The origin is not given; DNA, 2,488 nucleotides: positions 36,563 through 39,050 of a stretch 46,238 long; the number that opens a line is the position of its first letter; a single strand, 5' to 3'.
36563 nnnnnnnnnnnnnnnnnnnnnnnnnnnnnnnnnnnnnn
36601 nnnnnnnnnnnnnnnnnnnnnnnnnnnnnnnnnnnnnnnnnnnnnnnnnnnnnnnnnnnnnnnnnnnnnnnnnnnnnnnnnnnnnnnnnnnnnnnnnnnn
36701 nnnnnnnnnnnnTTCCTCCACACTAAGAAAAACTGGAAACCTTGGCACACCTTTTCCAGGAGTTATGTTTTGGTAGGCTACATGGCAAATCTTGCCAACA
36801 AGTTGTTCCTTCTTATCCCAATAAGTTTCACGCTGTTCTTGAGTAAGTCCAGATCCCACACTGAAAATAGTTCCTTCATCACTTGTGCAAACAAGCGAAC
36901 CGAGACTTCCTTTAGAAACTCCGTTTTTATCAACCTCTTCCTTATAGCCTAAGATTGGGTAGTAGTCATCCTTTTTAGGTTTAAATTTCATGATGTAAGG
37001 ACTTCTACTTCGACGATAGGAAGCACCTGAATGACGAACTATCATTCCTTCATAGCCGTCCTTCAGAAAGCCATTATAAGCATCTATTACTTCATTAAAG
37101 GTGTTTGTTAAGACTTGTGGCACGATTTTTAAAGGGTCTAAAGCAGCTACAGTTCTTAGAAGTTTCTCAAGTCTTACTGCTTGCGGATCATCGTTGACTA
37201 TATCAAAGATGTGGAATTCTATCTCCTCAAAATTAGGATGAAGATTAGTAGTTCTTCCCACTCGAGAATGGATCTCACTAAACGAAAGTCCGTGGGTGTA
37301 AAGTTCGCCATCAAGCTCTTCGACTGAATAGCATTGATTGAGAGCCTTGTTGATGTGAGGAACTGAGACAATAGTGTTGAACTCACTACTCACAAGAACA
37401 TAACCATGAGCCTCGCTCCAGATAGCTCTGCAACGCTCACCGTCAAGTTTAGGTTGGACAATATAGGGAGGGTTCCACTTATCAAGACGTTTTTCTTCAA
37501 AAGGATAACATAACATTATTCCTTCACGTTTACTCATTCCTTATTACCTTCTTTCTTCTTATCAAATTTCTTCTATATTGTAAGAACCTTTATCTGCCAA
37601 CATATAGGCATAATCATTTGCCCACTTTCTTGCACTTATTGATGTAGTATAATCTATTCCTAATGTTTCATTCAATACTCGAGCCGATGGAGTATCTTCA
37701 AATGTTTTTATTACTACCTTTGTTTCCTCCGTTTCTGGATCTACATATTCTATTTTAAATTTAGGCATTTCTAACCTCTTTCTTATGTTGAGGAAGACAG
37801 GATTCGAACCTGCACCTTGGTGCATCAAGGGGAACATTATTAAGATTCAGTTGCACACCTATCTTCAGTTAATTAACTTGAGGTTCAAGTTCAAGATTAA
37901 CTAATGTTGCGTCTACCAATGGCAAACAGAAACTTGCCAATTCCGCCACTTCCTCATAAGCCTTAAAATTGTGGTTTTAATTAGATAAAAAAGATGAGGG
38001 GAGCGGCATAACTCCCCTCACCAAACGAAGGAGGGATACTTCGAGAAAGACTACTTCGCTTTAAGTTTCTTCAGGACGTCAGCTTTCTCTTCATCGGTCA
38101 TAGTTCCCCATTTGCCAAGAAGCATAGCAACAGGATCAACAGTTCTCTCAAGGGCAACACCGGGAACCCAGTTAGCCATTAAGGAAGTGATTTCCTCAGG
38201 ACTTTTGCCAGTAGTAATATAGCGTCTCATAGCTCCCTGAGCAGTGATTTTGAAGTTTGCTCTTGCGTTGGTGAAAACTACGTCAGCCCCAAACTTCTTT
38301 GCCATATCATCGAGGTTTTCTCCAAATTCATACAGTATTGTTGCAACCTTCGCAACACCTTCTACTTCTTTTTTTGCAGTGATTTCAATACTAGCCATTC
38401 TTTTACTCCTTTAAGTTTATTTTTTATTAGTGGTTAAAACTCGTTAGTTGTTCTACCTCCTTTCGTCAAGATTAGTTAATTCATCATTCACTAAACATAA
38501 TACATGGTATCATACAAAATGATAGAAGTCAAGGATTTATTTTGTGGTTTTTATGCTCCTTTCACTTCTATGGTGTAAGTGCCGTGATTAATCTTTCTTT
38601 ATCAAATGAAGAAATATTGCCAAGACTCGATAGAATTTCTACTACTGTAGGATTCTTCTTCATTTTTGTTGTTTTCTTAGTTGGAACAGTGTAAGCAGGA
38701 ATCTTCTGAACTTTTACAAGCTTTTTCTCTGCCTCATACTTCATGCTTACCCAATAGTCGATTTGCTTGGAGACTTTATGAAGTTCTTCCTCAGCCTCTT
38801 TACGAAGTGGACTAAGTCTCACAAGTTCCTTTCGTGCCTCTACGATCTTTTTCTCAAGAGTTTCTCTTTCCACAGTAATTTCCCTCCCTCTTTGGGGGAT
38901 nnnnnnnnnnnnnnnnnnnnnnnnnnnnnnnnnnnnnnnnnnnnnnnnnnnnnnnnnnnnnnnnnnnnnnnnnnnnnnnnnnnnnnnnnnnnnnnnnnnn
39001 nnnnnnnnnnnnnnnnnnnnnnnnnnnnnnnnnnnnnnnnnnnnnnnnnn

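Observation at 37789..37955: Class II (Leu-type) tRNA gene interrupted by two short insertions, each flanked by 5-nt direct repeats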

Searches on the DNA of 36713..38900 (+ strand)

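Call 5: search_dna_similar(query=window:36800-38900:+, collection=phages, mode=distant, max_rows=30)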
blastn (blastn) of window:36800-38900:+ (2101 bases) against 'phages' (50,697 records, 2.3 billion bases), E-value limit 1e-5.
No match.

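Call 32: search_rna_families(source=window, start=37700, end=38060, threshold=evalue, max_evalue=10, show_alignments=3)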
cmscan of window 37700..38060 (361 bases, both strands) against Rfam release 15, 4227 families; matches with E-value up to 10: 6.
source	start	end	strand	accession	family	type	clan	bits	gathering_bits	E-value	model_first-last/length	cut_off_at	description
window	37789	37955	-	RF00005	tRNA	Gene; tRNA;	CL00001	30.3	29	0.00015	1-71/71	no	tRNA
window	37989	38045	-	RF02451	ncr1241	Gene; sRNA;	-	18.9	60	0.86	1-63/63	no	Bacillus sRNA ncr1241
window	37808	37842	+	RF02624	BSnc150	Gene; sRNA;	-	14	73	8.9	1-44/44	no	Brucella sRNA 150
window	37993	38022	-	RF00107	FinP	Gene;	CL00016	13.6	45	5.6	40-67/76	no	FinP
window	37843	37903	-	RF01155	snoR101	Gene; snRNA; snoRNA; CD-box;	-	11.3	40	9.6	1-66/66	no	Small nucleolar RNA snoR101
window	37952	38025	-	RF02142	HOXA11-AS1_6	Gene; lncRNA;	-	10.5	50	4.2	116-179/179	no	HOXA11 antisense RNA 1 conserved region 6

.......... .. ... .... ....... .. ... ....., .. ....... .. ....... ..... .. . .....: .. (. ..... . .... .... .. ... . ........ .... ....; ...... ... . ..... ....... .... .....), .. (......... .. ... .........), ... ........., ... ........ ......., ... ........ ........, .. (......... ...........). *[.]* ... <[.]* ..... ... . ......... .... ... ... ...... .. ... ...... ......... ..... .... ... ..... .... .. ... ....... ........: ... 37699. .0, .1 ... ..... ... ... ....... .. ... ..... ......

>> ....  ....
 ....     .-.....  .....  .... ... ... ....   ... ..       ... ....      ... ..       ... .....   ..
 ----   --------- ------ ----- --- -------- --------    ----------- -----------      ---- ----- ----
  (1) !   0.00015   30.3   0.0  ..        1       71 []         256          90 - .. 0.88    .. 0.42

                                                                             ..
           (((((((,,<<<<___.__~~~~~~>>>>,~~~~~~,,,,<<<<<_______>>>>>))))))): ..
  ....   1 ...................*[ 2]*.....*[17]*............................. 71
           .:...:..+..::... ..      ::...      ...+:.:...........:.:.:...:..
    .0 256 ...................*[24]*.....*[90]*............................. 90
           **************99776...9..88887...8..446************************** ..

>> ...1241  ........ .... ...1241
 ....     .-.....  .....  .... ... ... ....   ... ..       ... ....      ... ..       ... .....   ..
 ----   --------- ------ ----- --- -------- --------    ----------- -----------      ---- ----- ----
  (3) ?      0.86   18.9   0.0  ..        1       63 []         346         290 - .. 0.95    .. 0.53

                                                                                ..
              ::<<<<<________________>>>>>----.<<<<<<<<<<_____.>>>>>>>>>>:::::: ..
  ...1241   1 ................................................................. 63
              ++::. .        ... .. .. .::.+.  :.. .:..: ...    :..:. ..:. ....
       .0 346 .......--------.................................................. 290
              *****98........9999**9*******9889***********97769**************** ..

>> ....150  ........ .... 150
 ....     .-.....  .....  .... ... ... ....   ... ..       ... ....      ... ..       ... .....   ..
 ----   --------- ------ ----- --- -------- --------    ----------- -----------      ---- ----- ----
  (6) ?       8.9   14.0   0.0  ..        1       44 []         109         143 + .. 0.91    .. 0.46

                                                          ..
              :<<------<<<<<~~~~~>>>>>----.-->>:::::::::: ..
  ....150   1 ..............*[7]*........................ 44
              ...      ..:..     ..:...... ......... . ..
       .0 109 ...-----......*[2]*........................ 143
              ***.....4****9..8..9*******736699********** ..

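Call 49: search_rna_families(sources=[L009, L018, L060, L065, L075, L129, L169, L179, L183, L212, L217, L189, L190, L199, L211, L032, L040], threshold=gathering)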
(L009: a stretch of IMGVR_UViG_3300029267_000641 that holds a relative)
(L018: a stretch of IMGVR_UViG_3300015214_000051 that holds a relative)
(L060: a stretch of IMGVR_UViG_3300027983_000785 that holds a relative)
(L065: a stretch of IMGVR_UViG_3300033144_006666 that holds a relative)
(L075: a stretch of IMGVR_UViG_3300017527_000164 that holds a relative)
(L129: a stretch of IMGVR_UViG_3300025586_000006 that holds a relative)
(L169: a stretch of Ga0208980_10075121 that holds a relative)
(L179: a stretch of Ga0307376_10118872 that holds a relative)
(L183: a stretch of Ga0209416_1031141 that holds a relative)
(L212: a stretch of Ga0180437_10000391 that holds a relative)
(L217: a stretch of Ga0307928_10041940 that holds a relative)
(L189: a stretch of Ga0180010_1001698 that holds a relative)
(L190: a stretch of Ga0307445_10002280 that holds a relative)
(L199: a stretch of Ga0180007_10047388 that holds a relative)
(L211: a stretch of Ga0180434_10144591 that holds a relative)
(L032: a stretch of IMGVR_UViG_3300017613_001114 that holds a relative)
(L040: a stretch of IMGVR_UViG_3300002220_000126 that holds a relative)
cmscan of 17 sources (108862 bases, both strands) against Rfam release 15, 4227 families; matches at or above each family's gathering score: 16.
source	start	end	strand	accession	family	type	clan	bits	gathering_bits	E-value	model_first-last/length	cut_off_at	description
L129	9529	9600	+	RF00005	tRNA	Gene; tRNA;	CL00001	65.3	29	1e-11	1-71/71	no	tRNA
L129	7794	7865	+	RF00005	tRNA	Gene; tRNA;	CL00001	64.1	29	2.3e-11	1-71/71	no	tRNA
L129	7706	7781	+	RF00005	tRNA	Gene; tRNA;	CL00001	62.6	29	5.7e-11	1-71/71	no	tRNA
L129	5678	5752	+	RF00005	tRNA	Gene; tRNA;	CL00001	60.4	29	2.3e-10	1-71/71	no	tRNA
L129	3930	4003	+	RF00005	tRNA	Gene; tRNA;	CL00001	59.6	29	3.9e-10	1-71/71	no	tRNA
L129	4366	4436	+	RF00005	tRNA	Gene; tRNA;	CL00001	59.4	29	4.5e-10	1-71/71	no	tRNA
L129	10099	10171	+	RF00005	tRNA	Gene; tRNA;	CL00001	59.4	29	4.5e-10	1-71/71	no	tRNA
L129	11906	11979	+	RF00005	tRNA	Gene; tRNA;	CL00001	58.8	29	6.4e-10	1-71/71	no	tRNA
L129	5773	5845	+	RF00005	tRNA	Gene; tRNA;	CL00001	56.5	29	2.7e-09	1-71/71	no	tRNA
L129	10552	10624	+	RF00005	tRNA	Gene; tRNA;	CL00001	54.8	29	7.9e-09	1-71/71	no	tRNA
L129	4095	4169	+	RF00005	tRNA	Gene; tRNA;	CL00001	53.7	29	1.7e-08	1-71/71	no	tRNA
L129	7881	7951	+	RF00005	tRNA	Gene; tRNA;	CL00001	53.1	29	2.3e-08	1-71/71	no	tRNA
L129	9675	9764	+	RF00005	tRNA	Gene; tRNA;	CL00001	52.7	29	3e-08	1-71/71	no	tRNA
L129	10843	10923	+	RF00005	tRNA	Gene; tRNA;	CL00001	50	29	1.7e-07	1-71/71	no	tRNA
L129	4012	4085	+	RF00005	tRNA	Gene; tRNA;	CL00001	49.6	29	2.1e-07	1-71/71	no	tRNA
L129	7617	7688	+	RF00005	tRNA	Gene; tRNA;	CL00001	44.2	29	6.6e-06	1-71/71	no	tRNA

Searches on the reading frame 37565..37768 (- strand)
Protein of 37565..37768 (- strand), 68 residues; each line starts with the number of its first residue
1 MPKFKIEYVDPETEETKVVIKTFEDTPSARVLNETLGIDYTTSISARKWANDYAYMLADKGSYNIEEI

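Call 23: search_protein_families(library=pfam, proteins=[window:37565-37768:-], max_evalue=0.01)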
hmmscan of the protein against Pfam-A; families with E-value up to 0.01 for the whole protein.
window:37565-37768:- (68 aa): 0 families

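Call 47: search_protein_families(library=phrogs, proteins=[window:37565-37768:-], max_evalue=0.01)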
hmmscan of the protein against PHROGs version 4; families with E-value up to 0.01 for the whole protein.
window:37565-37768:- (68 aa): 0 families
